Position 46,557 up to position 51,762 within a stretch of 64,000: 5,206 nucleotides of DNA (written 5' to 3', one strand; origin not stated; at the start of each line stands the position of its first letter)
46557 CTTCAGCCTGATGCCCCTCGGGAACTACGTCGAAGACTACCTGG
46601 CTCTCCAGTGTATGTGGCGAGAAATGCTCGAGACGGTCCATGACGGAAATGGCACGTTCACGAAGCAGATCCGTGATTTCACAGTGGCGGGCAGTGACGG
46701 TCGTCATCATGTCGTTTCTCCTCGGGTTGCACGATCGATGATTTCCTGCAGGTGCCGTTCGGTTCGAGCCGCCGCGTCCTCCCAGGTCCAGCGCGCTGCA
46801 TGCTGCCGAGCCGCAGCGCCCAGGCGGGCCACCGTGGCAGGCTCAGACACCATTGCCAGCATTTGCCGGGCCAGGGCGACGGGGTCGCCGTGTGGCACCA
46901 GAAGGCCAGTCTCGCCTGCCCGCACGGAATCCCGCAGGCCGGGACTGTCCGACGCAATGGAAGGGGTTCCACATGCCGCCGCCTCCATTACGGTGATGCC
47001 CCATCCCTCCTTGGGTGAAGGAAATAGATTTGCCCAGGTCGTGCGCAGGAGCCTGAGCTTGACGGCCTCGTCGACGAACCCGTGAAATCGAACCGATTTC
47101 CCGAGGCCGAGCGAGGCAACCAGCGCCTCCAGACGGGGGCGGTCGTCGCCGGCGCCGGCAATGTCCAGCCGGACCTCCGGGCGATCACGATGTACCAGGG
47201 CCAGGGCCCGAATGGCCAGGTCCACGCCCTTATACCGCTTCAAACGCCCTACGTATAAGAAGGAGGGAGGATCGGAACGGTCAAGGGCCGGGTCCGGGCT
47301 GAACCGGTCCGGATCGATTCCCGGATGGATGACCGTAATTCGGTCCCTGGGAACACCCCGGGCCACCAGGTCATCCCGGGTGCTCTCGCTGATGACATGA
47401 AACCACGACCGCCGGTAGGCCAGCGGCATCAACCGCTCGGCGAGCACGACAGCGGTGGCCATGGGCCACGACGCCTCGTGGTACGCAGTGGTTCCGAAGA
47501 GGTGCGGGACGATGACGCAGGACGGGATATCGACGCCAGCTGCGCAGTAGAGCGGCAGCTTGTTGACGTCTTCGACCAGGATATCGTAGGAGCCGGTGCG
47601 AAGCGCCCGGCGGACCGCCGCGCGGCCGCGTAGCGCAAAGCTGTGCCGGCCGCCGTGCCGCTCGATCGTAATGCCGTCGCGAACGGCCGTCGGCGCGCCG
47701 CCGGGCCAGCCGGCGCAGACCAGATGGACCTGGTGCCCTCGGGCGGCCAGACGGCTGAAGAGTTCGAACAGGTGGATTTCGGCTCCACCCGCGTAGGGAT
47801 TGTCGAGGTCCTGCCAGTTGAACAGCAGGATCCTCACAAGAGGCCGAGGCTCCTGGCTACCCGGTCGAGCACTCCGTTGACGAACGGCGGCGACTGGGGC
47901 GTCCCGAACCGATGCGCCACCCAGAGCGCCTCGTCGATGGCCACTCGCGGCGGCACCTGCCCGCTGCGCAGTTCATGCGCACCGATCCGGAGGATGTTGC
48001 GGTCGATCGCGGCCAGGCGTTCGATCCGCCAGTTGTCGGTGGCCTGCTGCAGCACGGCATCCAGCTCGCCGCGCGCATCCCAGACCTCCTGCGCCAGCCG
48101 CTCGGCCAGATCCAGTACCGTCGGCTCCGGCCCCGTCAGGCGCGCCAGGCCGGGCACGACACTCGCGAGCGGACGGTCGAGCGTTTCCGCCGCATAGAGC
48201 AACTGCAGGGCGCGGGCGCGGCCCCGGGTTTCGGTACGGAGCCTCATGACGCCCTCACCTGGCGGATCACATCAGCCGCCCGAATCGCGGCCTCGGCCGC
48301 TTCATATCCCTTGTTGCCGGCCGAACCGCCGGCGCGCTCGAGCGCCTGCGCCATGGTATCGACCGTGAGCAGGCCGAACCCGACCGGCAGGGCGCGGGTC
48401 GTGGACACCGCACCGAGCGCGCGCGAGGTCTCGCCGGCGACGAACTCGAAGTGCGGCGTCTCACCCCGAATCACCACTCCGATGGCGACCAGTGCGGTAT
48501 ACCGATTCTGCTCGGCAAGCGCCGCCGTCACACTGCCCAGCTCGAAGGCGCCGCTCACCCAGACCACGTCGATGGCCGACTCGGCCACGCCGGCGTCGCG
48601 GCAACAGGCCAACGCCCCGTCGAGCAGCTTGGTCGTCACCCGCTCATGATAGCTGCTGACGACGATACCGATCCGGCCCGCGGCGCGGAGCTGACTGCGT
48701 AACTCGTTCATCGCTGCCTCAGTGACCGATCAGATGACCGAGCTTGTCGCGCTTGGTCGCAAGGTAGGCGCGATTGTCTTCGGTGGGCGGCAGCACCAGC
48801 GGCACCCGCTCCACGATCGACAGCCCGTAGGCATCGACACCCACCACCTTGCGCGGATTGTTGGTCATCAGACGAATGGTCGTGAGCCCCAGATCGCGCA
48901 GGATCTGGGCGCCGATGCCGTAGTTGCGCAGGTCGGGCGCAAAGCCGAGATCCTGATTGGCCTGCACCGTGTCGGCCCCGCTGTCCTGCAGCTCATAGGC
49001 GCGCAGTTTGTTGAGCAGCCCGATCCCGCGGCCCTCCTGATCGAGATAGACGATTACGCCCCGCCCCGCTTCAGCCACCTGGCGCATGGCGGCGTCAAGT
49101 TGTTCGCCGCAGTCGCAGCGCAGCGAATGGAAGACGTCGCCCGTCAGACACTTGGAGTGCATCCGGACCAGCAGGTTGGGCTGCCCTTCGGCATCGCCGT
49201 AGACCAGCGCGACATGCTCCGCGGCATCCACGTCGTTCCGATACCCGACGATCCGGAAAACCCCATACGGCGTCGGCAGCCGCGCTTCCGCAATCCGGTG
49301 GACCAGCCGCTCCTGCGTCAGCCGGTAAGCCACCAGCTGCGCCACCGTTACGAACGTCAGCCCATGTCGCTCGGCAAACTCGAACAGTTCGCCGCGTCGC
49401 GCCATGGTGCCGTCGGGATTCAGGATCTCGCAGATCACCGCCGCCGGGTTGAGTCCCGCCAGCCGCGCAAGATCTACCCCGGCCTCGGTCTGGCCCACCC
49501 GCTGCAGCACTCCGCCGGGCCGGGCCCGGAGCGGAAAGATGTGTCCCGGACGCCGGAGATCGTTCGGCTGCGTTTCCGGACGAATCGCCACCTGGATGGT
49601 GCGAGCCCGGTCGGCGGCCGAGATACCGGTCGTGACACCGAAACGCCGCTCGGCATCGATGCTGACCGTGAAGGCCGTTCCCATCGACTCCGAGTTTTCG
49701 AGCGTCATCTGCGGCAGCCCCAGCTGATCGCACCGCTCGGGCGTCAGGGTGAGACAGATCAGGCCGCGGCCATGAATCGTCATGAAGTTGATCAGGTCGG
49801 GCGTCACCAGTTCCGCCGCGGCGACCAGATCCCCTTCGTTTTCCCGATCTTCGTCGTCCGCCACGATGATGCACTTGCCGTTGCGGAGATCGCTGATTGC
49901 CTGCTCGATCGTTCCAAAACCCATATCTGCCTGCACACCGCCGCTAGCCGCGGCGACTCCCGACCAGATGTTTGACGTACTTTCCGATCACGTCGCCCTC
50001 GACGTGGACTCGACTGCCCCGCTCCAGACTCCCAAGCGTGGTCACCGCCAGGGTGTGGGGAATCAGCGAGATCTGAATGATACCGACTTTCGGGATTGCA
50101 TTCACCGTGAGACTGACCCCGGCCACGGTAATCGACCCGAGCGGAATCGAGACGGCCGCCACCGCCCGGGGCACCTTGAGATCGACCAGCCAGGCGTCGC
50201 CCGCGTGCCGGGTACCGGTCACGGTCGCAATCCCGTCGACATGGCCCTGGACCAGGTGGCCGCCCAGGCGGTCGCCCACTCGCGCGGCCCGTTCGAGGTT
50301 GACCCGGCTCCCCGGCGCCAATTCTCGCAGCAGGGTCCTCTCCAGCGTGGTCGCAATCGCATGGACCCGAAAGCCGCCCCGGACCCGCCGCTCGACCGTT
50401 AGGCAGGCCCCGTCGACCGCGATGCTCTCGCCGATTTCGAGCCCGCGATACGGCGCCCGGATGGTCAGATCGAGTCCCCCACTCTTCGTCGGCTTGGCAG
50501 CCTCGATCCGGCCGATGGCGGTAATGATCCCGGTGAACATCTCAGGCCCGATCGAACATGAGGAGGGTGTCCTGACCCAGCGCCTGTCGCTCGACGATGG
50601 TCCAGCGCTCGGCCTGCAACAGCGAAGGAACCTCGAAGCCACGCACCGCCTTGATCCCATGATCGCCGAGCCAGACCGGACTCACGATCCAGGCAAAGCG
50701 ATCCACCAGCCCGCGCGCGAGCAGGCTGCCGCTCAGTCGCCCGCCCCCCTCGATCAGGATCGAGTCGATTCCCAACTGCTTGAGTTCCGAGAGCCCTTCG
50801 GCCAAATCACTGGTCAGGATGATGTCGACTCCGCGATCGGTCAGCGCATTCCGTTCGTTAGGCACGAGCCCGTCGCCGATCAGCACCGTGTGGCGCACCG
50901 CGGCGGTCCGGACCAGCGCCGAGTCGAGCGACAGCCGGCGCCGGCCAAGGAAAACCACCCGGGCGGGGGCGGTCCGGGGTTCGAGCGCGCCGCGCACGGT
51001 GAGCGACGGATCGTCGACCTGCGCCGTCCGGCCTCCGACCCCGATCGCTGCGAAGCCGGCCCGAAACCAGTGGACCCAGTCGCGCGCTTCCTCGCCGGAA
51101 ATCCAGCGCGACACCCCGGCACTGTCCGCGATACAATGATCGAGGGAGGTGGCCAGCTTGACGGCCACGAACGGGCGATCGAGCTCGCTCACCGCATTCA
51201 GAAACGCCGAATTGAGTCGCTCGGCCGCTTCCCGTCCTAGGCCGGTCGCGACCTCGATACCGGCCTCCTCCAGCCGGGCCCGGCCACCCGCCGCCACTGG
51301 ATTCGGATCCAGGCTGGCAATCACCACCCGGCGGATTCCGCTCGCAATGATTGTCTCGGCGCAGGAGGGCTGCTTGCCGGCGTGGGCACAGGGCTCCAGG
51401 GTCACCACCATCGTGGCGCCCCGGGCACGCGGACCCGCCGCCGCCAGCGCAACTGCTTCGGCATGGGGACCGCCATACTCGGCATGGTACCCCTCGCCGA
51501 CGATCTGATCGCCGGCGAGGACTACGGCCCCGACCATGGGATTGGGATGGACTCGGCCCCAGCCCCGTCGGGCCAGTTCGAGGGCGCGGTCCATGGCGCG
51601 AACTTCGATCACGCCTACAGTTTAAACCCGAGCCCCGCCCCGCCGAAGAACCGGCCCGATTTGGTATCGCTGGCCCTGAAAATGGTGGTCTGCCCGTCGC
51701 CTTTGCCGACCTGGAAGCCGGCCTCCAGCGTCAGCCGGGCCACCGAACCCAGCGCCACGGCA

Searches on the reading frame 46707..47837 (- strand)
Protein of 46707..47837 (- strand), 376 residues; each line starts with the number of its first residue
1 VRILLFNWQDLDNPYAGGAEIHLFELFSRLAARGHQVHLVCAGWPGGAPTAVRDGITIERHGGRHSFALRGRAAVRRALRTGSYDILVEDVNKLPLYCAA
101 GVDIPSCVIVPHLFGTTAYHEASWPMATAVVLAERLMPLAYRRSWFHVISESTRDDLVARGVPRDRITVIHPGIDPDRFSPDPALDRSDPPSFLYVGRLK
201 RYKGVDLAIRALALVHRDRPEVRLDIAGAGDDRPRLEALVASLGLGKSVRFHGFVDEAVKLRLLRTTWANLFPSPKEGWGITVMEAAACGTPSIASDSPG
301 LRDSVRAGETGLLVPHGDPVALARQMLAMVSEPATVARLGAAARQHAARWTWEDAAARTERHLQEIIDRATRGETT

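Call 100: search_protein_families(library=pfam, proteins=[window:46707-47837:-], max_evalue=0.00001)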
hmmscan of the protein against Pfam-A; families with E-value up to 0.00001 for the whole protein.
window:46707-47837:- (376 aa): 6 families
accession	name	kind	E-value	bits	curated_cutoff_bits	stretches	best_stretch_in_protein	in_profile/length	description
PF00534.26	Glycos_transf_1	-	9.9e-40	136.3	26.4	1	187-345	12-171/172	Glycosyl transferases group 1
PF13692.12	Glyco_trans_1_4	-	2.6e-34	118.9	27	1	191-330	2-140/142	Glycosyl transferases group 1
PF13439.12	Glyco_transf_4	-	6e-22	78.9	28.5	1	17-178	2-170/170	Glycosyltransferase Family 4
PF20706.3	GT4-conflict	-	1.5e-18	67.4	26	1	158-358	165-384/385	Family 4 Glycosyltransferase in conflict systems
PF13579.12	Glyco_trans_4_4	-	1.1e-13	52.3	29.7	1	17-173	1-158/158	Glycosyl transferase 4-like domain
PF13524.12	Glyco_trans_1_2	-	3.6e-09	37.2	25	1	215-357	9-140/144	Glycosyl transferase-like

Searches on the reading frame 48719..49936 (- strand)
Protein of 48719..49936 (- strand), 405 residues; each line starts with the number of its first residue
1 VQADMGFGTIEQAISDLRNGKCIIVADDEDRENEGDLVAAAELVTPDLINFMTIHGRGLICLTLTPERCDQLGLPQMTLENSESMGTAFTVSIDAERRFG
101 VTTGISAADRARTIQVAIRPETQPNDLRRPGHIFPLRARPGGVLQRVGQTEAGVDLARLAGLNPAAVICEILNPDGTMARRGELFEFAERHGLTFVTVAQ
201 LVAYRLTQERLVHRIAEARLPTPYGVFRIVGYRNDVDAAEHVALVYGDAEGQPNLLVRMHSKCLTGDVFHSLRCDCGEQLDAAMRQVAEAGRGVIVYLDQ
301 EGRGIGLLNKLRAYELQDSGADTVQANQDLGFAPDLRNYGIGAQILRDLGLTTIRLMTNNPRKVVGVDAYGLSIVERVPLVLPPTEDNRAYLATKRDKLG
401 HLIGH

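Call 101: search_protein_families(library=pfam, proteins=[window:48719-49936:-], max_evalue=0.00001)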
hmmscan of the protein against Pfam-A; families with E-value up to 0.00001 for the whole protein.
window:48719-49936:- (405 aa): 2 families
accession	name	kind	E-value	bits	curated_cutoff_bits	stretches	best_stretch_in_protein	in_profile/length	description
PF00926.24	DHBP_synthase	-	4.1e-85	284.6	26.4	1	11-204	1-191/191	3,4-dihydroxy-2-butanone 4-phosphate synthase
PF00925.25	GTP_cyclohydro2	-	1.6e-74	249.4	23.3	1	214-379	2-165/165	GTP cyclohydrolase II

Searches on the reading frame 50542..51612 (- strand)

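Call 101: search_protein_families(library=pfam, proteins=[window:50542-51612:-], max_evalue=0.00001)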
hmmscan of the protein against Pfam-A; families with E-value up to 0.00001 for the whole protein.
window:50542-51612:- (356 aa): 3 families
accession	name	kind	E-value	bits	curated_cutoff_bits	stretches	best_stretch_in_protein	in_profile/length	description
PF01872.23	RibD_C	-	2.4e-33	116.1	24.1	1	147-350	1-196/197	RibD C-terminal domain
PF00383.29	dCMP_cyt_deam_1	-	1.7e-17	63.6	25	1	5-99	6-101/102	Cytidine and deoxycytidylate deaminase zinc-binding region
PF14437.12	MafB19-deam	-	5.3e-07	30.1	27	1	26-105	24-106/142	MafB19-like deaminase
